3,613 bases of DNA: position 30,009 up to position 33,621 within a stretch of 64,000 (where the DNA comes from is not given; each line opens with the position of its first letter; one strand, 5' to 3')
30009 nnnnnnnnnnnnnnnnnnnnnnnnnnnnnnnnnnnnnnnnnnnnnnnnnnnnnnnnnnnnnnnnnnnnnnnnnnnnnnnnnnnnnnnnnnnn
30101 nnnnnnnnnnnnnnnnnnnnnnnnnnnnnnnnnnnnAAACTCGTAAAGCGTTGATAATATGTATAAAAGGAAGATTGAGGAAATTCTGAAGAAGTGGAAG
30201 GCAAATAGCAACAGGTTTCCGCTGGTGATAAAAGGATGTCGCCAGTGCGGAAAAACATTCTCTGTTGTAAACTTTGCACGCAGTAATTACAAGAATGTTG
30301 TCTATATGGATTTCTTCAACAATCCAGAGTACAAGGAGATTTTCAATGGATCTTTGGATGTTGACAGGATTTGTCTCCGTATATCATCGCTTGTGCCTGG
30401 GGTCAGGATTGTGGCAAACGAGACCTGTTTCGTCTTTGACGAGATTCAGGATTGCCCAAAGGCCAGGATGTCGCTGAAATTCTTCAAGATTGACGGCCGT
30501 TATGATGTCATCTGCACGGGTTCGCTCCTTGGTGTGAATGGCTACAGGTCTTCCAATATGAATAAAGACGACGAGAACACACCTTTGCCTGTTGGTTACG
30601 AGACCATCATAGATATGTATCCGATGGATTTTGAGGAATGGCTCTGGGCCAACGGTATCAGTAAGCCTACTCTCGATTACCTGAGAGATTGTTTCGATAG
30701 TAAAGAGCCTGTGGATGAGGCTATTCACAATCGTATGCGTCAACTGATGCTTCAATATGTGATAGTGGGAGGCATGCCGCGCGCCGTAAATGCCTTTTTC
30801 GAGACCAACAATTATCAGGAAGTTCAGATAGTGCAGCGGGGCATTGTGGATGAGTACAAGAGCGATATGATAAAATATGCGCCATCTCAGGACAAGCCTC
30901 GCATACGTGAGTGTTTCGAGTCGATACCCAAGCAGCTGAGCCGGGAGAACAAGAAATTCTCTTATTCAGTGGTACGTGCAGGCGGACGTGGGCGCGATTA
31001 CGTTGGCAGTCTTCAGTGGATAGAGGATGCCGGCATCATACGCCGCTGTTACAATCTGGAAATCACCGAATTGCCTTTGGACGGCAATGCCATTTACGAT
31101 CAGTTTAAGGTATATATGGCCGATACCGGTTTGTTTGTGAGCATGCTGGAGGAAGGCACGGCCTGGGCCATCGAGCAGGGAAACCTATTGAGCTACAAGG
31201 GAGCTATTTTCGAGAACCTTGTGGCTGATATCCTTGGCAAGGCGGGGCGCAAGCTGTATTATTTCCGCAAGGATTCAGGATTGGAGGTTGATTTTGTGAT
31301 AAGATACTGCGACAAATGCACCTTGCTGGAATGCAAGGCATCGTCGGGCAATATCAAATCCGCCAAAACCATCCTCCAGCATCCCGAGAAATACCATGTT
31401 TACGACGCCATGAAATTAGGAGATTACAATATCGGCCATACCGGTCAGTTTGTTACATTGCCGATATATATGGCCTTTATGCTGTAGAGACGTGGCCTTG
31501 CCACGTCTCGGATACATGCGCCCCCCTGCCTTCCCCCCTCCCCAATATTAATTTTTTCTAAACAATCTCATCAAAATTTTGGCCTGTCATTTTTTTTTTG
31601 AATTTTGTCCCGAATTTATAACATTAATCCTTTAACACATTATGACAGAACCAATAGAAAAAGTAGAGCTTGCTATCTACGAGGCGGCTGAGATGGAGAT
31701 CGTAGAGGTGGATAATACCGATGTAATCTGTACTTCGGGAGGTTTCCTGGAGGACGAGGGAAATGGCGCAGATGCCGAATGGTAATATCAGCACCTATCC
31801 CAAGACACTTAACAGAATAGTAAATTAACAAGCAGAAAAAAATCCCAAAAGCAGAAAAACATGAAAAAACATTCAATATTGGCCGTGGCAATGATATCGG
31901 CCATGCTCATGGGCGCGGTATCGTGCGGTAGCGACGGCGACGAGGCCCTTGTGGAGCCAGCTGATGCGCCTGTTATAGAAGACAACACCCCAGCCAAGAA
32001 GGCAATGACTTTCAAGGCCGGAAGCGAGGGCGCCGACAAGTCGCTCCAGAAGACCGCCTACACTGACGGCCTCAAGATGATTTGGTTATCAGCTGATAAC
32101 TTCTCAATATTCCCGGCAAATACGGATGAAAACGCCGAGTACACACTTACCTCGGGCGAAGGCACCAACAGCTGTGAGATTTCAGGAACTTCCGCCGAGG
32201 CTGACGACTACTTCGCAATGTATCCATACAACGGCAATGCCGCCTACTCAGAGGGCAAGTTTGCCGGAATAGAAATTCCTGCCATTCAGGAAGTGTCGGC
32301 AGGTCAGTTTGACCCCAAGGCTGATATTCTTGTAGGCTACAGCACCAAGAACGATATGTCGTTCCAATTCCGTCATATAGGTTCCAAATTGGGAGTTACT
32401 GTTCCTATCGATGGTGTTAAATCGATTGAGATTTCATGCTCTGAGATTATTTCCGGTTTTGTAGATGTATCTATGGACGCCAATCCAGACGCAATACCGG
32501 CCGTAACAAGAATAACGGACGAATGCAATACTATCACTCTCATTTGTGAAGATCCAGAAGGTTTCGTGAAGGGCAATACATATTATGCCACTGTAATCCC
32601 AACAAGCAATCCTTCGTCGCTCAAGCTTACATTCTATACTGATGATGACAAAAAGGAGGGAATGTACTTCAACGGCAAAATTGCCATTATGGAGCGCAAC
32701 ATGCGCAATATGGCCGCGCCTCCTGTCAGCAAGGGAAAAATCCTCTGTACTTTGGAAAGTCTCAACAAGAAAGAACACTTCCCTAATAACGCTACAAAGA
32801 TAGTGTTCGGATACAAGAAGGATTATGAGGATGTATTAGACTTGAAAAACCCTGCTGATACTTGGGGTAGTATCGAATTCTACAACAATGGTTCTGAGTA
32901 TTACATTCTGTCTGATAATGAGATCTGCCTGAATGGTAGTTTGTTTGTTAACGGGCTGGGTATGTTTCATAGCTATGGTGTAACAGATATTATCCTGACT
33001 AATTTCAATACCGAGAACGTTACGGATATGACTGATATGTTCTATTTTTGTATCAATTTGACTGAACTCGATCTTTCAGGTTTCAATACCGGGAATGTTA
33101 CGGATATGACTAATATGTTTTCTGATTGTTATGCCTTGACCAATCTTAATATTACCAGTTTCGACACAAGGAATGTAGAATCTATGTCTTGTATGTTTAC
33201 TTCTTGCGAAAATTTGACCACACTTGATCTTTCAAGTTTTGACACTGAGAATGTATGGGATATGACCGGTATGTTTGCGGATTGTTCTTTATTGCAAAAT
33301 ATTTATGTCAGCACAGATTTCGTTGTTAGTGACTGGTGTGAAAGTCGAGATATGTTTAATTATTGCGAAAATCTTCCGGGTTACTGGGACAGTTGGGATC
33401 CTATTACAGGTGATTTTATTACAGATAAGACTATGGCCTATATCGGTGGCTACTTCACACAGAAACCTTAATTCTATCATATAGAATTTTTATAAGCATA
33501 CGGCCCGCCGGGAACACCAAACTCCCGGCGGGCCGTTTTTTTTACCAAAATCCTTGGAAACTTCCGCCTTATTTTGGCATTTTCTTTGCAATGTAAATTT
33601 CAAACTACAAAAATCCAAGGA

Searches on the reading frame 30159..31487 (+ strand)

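Call 61: search_protein_families(library=pfam, proteins=[window:30159-31487:+], max_evalue=0.0001)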
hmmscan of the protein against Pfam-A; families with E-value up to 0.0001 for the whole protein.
window:30159-31487:+ (442 aa): 2 families
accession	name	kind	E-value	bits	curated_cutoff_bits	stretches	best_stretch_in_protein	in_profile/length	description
PF13635.12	DUF4143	-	4.2e-30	105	28.1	1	235-395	2-160/160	Domain of unknown function (DUF4143)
PF13173.12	AAA_14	-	1.1e-18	67.9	27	1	20-161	3-128/129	AAA domain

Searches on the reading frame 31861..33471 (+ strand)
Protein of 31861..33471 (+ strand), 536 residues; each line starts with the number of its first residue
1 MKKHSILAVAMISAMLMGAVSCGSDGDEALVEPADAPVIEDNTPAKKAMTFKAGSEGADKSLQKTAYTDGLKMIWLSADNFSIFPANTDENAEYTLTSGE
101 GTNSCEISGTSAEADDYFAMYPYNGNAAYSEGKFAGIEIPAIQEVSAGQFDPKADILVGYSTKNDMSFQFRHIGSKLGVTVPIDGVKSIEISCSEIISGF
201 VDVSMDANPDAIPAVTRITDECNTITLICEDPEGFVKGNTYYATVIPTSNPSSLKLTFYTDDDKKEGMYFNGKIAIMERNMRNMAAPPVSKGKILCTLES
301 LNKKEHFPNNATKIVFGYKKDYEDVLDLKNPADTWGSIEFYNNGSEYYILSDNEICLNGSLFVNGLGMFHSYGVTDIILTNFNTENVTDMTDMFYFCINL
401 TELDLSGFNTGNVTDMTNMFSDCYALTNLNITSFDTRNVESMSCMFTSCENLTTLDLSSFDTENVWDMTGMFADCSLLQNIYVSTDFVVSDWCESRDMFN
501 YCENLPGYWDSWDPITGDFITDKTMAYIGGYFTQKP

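Call 61: search_protein_families(library=pfam, proteins=[window:31861-33471:+], max_evalue=0.0001)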
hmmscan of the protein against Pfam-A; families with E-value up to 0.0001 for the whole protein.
window:31861-33471:+ (536 aa): 1 family
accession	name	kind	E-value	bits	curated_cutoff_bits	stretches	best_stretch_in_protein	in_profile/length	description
PF03382.20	DUF285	-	6.2e-38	129.7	25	2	368-479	6-114/120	Mycoplasma protein of unknown function, DUF285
